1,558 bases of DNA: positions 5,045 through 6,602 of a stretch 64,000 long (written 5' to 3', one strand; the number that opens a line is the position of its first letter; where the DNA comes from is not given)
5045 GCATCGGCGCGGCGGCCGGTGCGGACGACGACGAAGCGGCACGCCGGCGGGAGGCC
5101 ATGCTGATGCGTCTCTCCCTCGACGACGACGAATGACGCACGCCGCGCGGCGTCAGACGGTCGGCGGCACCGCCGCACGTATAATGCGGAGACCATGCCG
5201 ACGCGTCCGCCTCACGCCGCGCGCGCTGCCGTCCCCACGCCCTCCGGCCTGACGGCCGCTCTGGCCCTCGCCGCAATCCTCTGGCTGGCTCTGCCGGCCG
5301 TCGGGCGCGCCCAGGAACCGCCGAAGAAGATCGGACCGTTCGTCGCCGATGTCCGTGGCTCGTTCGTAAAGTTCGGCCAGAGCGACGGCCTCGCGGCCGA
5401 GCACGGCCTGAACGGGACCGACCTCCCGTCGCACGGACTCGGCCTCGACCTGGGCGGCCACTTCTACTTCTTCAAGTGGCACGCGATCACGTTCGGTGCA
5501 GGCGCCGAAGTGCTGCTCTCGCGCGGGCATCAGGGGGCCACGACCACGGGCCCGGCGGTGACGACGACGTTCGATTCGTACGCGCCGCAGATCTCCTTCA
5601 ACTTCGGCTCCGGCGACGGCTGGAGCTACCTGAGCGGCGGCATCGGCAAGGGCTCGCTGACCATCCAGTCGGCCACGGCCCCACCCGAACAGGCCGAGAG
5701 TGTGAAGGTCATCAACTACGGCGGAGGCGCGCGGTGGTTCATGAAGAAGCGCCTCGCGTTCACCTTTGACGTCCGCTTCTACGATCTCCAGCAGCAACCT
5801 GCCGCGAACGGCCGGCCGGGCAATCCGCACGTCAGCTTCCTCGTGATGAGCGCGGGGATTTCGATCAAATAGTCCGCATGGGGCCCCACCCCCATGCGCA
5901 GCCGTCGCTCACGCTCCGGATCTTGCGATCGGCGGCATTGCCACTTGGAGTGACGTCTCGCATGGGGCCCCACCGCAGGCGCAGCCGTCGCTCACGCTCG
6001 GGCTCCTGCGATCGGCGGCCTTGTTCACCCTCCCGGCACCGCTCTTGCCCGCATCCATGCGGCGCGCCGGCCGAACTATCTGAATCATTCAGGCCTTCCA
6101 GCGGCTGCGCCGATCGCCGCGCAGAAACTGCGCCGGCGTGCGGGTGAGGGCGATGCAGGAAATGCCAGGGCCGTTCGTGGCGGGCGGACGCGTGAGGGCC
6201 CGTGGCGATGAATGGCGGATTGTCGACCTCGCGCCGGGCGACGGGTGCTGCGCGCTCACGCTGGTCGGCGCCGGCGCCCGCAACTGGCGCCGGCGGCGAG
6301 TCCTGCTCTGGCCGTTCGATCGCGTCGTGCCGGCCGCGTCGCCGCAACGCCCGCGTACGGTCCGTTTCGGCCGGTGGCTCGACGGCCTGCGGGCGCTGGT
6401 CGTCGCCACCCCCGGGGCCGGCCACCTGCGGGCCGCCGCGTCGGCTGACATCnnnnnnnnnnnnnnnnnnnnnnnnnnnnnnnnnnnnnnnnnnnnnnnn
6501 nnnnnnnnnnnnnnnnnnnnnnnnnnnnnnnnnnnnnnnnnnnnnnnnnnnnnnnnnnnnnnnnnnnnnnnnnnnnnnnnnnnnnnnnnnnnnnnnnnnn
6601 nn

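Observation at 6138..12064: Translationally coupled SNF2 helicase and type IIG/PglX-like m6A methyltransferase with no recognisable nuclease or partner genes (minimal DISARM-like or split type-ISP-like module?)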

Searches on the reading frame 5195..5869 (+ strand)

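Call 39: search_protein_families(library=pfam, proteins=[window:5195-5869:+], max_evalue=0.00001)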
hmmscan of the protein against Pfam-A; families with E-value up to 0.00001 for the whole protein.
window:5195-5869:+ (225 aa): 1 family
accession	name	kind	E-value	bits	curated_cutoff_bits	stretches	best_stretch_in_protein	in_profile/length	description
PF13505.12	OMP_b-brl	-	1.2e-06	29.3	28.7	1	70-202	36-158/175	Outer membrane protein beta-barrel domain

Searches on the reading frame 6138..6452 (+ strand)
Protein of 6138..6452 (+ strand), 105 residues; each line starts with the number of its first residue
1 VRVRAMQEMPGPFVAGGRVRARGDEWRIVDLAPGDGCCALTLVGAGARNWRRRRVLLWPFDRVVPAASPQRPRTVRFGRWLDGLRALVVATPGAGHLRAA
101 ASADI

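Call 37: search_protein_families(library=pfam, proteins=[window:6138-6452:+], max_evalue=10)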
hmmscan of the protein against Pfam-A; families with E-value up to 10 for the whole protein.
window:6138-6452:+ (105 aa): 0 families
